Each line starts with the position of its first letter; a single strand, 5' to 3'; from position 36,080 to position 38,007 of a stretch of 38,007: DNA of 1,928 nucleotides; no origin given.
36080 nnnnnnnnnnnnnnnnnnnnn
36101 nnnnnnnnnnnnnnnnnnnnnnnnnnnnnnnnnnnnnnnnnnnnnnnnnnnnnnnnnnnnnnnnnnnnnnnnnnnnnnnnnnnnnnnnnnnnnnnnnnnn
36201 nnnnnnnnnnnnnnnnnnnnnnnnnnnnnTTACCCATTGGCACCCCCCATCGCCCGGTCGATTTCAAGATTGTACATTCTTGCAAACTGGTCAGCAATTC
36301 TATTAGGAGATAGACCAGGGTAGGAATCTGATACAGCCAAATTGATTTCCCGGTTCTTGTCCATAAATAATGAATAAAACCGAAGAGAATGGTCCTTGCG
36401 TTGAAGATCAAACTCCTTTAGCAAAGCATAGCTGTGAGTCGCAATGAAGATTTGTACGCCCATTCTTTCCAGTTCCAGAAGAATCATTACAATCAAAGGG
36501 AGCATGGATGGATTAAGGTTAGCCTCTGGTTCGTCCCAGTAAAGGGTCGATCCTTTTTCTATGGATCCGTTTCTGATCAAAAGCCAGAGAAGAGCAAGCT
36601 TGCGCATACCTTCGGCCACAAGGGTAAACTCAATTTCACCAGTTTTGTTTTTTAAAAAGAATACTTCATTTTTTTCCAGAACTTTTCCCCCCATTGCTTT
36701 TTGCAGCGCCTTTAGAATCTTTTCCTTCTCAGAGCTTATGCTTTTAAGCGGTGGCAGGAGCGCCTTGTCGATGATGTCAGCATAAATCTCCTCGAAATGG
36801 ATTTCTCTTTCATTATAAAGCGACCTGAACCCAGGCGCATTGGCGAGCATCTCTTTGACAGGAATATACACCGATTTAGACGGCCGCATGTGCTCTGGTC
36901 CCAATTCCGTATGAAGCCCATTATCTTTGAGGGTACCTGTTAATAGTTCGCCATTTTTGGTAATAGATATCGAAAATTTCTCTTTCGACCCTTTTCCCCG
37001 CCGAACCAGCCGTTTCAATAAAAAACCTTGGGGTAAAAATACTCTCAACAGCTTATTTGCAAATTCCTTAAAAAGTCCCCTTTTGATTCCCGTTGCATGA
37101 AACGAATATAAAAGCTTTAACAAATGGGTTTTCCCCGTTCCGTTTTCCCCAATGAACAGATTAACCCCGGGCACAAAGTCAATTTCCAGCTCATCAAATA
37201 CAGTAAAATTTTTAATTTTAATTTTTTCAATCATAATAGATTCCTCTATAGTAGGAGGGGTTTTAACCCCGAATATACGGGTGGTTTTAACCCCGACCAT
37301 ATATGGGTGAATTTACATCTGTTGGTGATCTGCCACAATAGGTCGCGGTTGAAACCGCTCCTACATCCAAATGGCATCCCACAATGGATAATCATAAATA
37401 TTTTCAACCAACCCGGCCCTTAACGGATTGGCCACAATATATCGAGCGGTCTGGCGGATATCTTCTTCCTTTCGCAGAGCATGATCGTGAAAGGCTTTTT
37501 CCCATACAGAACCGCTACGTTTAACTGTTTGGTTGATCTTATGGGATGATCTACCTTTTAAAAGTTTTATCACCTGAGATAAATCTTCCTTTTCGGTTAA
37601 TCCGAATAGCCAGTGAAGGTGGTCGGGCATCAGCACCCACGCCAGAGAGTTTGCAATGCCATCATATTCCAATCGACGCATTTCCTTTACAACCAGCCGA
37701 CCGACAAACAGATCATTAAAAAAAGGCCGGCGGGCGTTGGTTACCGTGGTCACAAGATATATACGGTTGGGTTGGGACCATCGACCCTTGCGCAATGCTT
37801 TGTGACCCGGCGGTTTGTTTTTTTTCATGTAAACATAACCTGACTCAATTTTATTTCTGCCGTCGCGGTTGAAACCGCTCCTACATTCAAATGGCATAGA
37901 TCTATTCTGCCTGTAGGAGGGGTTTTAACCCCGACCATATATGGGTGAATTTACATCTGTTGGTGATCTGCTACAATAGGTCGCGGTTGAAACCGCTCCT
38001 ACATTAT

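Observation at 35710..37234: ATPase + small PD-(D/E)xK-like protein cassette directly upstream of pglZ-brxL: candidate undescribed defence module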

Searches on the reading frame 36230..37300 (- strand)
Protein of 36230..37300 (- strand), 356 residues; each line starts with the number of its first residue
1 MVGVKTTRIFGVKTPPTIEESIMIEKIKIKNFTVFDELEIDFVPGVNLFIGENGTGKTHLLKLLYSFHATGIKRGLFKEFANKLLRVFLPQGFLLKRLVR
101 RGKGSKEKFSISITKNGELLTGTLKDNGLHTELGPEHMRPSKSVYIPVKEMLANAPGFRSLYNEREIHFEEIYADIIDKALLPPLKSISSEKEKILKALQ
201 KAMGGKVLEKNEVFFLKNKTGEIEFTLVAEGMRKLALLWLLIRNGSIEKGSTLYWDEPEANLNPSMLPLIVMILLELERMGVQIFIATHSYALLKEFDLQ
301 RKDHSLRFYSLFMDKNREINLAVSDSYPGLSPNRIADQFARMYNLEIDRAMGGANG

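Call 3: search_protein_families(library=pfam, proteins=[window:36230-37300:-], max_evalue=0.01)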
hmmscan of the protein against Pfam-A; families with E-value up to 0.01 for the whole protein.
window:36230-37300:- (356 aa): 5 families
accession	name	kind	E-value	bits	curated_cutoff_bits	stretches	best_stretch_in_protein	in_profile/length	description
PF13304.12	AAA_21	-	1.4e-20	75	27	1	46-294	1-303/304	AAA domain, putative AbiEii toxin, Type IV TA system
PF13175.12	AAA_15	-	3.8e-19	70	32.1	2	23-71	1-50/374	AAA ATPase domain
PF13476.12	AAA_23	-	5.3e-09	37.4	27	1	26-62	1-37/201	AAA domain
PF02463.25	SMC_N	-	2.3e-07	30.9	40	1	23-62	1-42/220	RecF/RecN/SMC N terminal domain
PF13166.12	AAA_13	-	0.0038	16.4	36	0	45-71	17-43/713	AAA domain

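Call 4: search_protein_families(library=padloc, proteins=[window:36230-37300:-], max_evalue=0.01)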
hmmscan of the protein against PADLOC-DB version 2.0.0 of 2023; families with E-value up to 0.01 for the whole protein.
window:36230-37300:- (356 aa): 135 families (the best 25 are shown)
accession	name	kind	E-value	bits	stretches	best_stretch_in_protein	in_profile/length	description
PDLC04213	HEC-02A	-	3.8e-116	386.3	1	23-352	1-335/337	-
PDLC04146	HEC-02B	-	5.4e-66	221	1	23-307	1-301/344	-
PDLC04214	HEC-02A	-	6.8e-61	204.4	1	23-350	1-336/338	-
PDLC02980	AriA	-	3.4e-22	77.8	2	166-294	182-303/304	-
PDLC02979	AriA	-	3e-21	74.6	2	23-71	1-50/373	-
PDLC02915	ATPase-Toprim_I-B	-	1.6e-17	61.6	2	22-68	1-46/623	-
PDLC02335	AbiLi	-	1.6e-16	58.3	1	17-303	43-246/326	AbiLi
PDLC02336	AbiLi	-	5e-16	57.2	2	23-67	1-45/340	AbiLi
PDLC04033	PD-T4-4_A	-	1.3e-15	55.6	1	188-298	262-374/460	-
PDLC03878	NsnB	-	1.9e-15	55.5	1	23-306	1-293/345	-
PDLC02981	AriAB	-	1.9e-14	51.3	2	213-298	293-381/694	-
PDLC04611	PDC-M38A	-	2e-13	48.7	2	23-68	1-46/383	-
PDLC00069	GajA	-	6.7e-13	45.9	1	23-65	2-44/687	AAA ATPase domain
PDLC04608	PDC-M38A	-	1.2e-11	42.9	2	22-68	3-49/367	-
PDLC00274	PtuA1|PtuA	-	2.2e-11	41.7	2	24-71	3-61/438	AAA ATPase domain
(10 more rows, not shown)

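Call 5: search_protein_families(library=ncbifam, proteins=[window:36230-37300:-], max_evalue=0.01)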
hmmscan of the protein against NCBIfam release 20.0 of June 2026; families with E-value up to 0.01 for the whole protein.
window:36230-37300:- (356 aa): 23 families
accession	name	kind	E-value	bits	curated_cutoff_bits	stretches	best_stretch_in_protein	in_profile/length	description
NF038234.1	retron_eff_Eco8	equivalog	7.5e-14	51.3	250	1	23-69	2-48/679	retron Eco8 family effector endonuclease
TIGR02673.1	FtsE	equivalog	1.8e-08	34.3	264.85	1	248-297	154-203/214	cell division ATP-binding protein FtsE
TIGR00611.2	recf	equivalog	3.3e-08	33.1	172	1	24-65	1-42/339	DNA replication/repair protein RecF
NF003034.1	PRK03918.1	equivalog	3.4e-08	32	700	1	23-62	2-41/878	DNA double-strand break repair ATPase Rad50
NF041760.1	PtuA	equivalog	5.2e-08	32.2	500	1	18-62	46-90/524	retron Ec78 anti-phage system effector ATPase PtuA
NF002244.0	PRK01156.1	equivalog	8.7e-08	30.7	847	1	23-61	2-40/895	DNA double-strand break repair ATPase Rad50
NF047739.1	antiphage_MADS3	equivalog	2.7e-07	30.1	420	1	23-112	1-88/427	methylation-associated defense system AAA family ATPase MAD3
TIGR03608.1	L_ocin_972_ABC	subfamily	1.2e-06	28.2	254.85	1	218-298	126-201/206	putative bacteriocin export ABC transporter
NF041034.1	Rad50_Sulf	equivalog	1.9e-06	26.1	1000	1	23-62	2-41/872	DNA double-strand break repair ATPase Rad50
TIGR00634.1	recN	equivalog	3.6e-05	22.9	407.85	1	23-61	1-39/563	DNA repair protein RecN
TIGR01166.1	cbiO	subfamily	5.8e-05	22.6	211.8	0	252-293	148-189/190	cobalt ABC transporter, ATP-binding protein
NF045780.1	TrlF_fam_ATP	equivalog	0.0003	19.6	350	1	8-64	269-329/944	TrlF family AAA-like ATPase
NF008121.0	PRK10869.1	equivalog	0.00041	19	418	1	23-58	1-36/553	DNA repair protein RecN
NF000355.4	ribo_prot_ABC_F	equivalog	0.00053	19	380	1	26-66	320-361/499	ribosomal protection-like ABC-F family protein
NF002572.0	PRK02224.1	equivalog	0.0014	17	1087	1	24-62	3-41/888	DNA double-strand break repair ATPase Rad50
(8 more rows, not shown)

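Call 31: search_solved_structures(query=window:36233-37234:-, max_evalue=0.01, show_alignments=1)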
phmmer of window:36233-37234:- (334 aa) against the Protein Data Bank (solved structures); distinct sequences matched with E-value up to 0.01: 24.
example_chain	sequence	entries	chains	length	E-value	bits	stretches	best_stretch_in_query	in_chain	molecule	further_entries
1us8_A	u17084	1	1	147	0.00012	25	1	2-42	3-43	DNA DOUBLE-STRAND BREAK REPAIR RAD50 ATPASE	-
1f2t_A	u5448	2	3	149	0.00012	25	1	2-42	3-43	RAD50 ABC-ATPASE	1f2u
1ii8_A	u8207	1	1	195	0.0002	24.3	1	2-42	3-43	Rad50 ABC-ATPase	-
3qkr_A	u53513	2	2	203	0.00022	24.2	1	2-42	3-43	DNA double-strand break repair rad50 ATPase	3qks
4nch_A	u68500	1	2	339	0.00035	23.5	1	2-42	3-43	DNA double-strand break repair Rad50 ATPase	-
3qkt_A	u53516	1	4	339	0.00039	23.4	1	2-42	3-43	DNA double-strand break repair rad50 ATPase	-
4nck_A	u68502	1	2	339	0.00039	23.4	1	2-42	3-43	DNA double-strand break repair Rad50 ATPase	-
9vkz_A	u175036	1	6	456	0.0004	23.3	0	3-42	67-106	Retron Ec78 probable ATPase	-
4nci_A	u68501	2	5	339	0.0004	23.3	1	2-42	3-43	DNA double-strand break repair Rad50 ATPase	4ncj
22bu_B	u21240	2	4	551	0.00042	23.2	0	6-41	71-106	AAA family ATPase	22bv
3qku_A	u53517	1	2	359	0.00043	23.2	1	2-42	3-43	DNA double-strand break repair rad50 ATPase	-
9vh1_D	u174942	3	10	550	0.00063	22.7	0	3-42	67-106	Retron Ec78 probable ATPase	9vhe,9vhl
23or_B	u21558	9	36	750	0.001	22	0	2-48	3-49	Retron Eco8 OLD nuclease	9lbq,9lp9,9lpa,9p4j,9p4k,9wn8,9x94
9kjx_B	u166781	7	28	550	0.0019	21.1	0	3-42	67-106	AAA family ATPase | Retron I-A effector PtuA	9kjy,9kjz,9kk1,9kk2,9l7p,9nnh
22et_E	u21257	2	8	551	0.0038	20.1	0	6-41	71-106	PtuA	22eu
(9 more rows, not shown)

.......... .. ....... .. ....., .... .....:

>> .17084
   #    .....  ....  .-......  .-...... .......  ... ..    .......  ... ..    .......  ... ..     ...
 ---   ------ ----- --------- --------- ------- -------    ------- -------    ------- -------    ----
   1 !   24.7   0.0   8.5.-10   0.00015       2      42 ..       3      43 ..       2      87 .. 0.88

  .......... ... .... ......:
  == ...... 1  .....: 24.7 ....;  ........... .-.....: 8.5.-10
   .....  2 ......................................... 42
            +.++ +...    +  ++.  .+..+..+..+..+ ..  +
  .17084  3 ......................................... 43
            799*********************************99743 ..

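Call 32: find_homologous_proteins(query=window:36233-37234:-, max_evalue=1e-10)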
Query window:36233-37234:- (334 aa): 5482 proteins with E <= 1e-10 among 8000 candidates; the best 120 are listed.
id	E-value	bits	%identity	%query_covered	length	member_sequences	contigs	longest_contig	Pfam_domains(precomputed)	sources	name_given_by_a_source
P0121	3.7e-196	669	92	100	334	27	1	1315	PF13175.13,PF02463.26,PF13304.13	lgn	-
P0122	1.9e-174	598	79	100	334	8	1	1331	PF13175.13,PF13476.13,PF02463.26,PF13304.13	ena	-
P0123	8.0e-163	560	75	100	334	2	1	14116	PF13175.13,PF13476.13,PF02463.26,PF13304.13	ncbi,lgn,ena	-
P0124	1.0e-162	559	75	100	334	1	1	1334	PF13175.13,PF13476.13,PF02463.26,PF13304.13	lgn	-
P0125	3.9e-155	534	73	100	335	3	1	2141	PF13175.13,PF13476.13,PF02463.26,PF13304.13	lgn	-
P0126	2.1e-150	519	70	100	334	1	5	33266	PF13175.13,PF13476.13,PF02463.26,PF13304.13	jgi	jgi:AAA15 family ATPase/GTPase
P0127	2.6e-149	515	69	100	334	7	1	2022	PF13175.13,PF13476.13,PF02463.26,PF13304.13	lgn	-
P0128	4.3e-149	515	71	100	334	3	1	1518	PF13175.13,PF02463.26,PF13304.13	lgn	-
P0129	4.9e-149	514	71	100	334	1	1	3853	PF13175.13,PF13476.13,PF02463.26,PF13304.13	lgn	-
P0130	2.4e-148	512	70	99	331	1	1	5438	PF13175.13,PF02463.26,PF13304.13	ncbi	-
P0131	4.1e-148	511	69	100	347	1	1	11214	PF13175.13,PF13476.13,PF02463.26,PF13304.13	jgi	-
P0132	9.9e-148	510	70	99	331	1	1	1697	PF13175.13,PF13476.13,PF02463.26,PF13304.13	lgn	-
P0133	2.6e-147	509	69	100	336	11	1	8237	PF13175.13,PF02463.26,PF13304.13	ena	-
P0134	1.1e-145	503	69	99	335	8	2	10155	PF13175.13,PF13476.13,PF02463.26,PF13304.13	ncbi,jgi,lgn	-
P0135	2.9e-145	502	69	99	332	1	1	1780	PF13175.13,PF02463.26,PF13304.13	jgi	-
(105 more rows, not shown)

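Call 41: predict_structure(alignment_id=A4)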
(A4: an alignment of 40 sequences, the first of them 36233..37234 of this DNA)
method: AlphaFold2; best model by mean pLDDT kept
length: 334 residues; sequences in the alignment: 40
mean_pLDDT: 84.1   pTM: 0.85
mean pLDDT of the five models: 84.1, 82.8, 82.8, 82.0, 77.1
residues with pLDDT >= 90: 166; 70-90: 104; 50-70: 55; < 50: 9
segments of 3 or more residues with pLDDT < 50: none
pLDDT, mean of each block of 10 residues (from residue 1): 94 95 96 93 82 65 85 82 81 87 72 62 83 55 62 87 92 95 89 90 87 93 93 93 92 96 95 93 95 91 85 61 68 46
secondary structure, 60 per line:
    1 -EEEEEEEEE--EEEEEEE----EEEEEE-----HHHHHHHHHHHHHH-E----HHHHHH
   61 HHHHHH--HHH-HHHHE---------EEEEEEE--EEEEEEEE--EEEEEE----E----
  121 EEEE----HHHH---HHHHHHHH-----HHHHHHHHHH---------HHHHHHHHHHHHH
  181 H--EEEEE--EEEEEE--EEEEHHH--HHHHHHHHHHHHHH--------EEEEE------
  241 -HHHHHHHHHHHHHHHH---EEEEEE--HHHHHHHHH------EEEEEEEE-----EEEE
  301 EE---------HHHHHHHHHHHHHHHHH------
elements in order: E2-10 E13-19 E24-29 H35-48 H55-66 H73-76 E87-93 E96-103 E106-111 E121-124 H129-132 H136-143 H149-158 H168-181 E184-188 E191-196 E199-202 H208-221 E230-234 H242-257 E261-266 H269-277 E284-291 E297-302 H312-328

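Call 44: fold_search(model_id=the predicted structure, library=pdb)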
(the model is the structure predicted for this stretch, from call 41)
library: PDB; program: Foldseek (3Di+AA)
matches with E <= 10: 1434; with E <= 0.001: 918
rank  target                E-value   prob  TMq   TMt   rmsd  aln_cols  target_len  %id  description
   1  4nck_B                2.0e-14  1.00  0.51  0.55   8.3       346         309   16  Crystal Structure of Pyrococcus furiosis Rad50 R797G mutation (released 2014-03-05)
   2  8eea_B                2.1e-14  1.00  0.55  0.50   9.3       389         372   15  Structure of E.coli Septu (PtuAB) complex (released 2023-12-27)
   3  8ee4_D                2.8e-14  1.00  0.48  0.42  10.2       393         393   15  Structure of PtuA (released 2024-01-03)
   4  8eea_C                3.8e-14  1.00  0.52  0.41  10.4       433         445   15  Structure of E.coli Septu (PtuAB) complex (released 2023-12-27)
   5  8sux_F                4.2e-14  1.00  0.51  0.47  11.1       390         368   14  Structure of E. coli PtuA hexamer (released 2024-01-10)
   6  5h68_A                4.5e-14  1.00  0.59  0.60   7.0       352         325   15  Crystal structure of an engaged dimer of the Geobacillus stearothermophilus SMC head domain (released 2017-03-15)
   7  8sux_D                4.8e-14  1.00  0.50  0.46   9.7       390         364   15  Structure of E. coli PtuA hexamer (released 2024-01-10)
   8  5dny_B                5.7e-14  1.00  0.56  0.52  12.9       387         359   14  Structure of the ATPrS-Mre11/Rad50-DNA complex (released 2016-02-24)
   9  4ncj_C                9.1e-14  1.00  0.55  0.57   9.7       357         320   14  Crystal Structure of Pyrococcus furiosis Rad50 R805E mutation with ADP Beryllium Flouride (released 2014-03-05)
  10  4ncj_A                1.4e-13  1.00  0.56  0.60   8.2       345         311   14  Crystal Structure of Pyrococcus furiosis Rad50 R805E mutation with ADP Beryllium Flouride (released 2014-03-05)
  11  5dny_D                1.4e-13  1.00  0.54  0.51  11.6       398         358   14  Structure of the ATPrS-Mre11/Rad50-DNA complex (released 2016-02-24)
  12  3av0_B                1.7e-13  1.00  0.54  0.50  13.2       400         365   13  Crystal structure of Mre11-Rad50 bound to ATP S (released 2011-05-25)
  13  8sux_C                2.2e-13  1.00  0.55  0.50   9.3       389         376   14  Structure of E. coli PtuA hexamer (released 2024-01-10)
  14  8ee4_E                2.9e-13  1.00  0.54  0.46  11.2       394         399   14  Structure of PtuA (released 2024-01-03)
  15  9n69_D                2.9e-13  1.00  0.53  0.43  11.7       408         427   14  Structure of the retron IA complex with HNH nuclease in the "down" orientation (released 2025-04-23)
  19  8eea_A                3.9e-13  1.00  0.56  0.50  10.5       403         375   14  Structure of E.coli Septu (PtuAB) complex (released 2023-12-27)
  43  8eea_D                3.4e-12  1.00  0.55  0.42  10.2       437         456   14  Structure of E.coli Septu (PtuAB) complex (released 2023-12-27)
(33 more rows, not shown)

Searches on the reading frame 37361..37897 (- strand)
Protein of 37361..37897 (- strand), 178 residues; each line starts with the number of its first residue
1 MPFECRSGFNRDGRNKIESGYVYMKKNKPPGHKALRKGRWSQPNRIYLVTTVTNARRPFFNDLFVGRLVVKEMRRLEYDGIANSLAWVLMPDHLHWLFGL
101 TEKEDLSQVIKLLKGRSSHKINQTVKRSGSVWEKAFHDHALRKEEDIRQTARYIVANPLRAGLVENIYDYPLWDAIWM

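Call 3: search_protein_families(library=pfam, proteins=[window:37361-37897:-], max_evalue=0.01)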
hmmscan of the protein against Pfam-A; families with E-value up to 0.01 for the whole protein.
window:37361-37897:- (178 aa): 1 family
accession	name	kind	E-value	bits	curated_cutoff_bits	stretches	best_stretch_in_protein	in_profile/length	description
PF01797.21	Y1_Tnp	-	1.2e-11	45.2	23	1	46-154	6-118/121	Transposase IS200 like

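Call 4: search_protein_families(library=padloc, proteins=[window:37361-37897:-], max_evalue=0.01)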
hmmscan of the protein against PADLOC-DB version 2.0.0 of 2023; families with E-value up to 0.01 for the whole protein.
window:37361-37897:- (178 aa): 0 families

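Call 5: search_protein_families(library=ncbifam, proteins=[window:37361-37897:-], max_evalue=0.01)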
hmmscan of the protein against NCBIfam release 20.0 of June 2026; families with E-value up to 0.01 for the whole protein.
window:37361-37897:- (178 aa): 2 families
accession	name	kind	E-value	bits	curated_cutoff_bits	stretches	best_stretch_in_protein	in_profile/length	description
NF047646.1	REP_Tyr_transpos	equivalog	4.2e-45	153.2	80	1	36-173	1-146/146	REP-associated tyrosine transposase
NF033573.1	transpos_IS200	equivalog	1.2e-06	28.8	55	1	50-136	16-102/126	IS200/IS605 family transposase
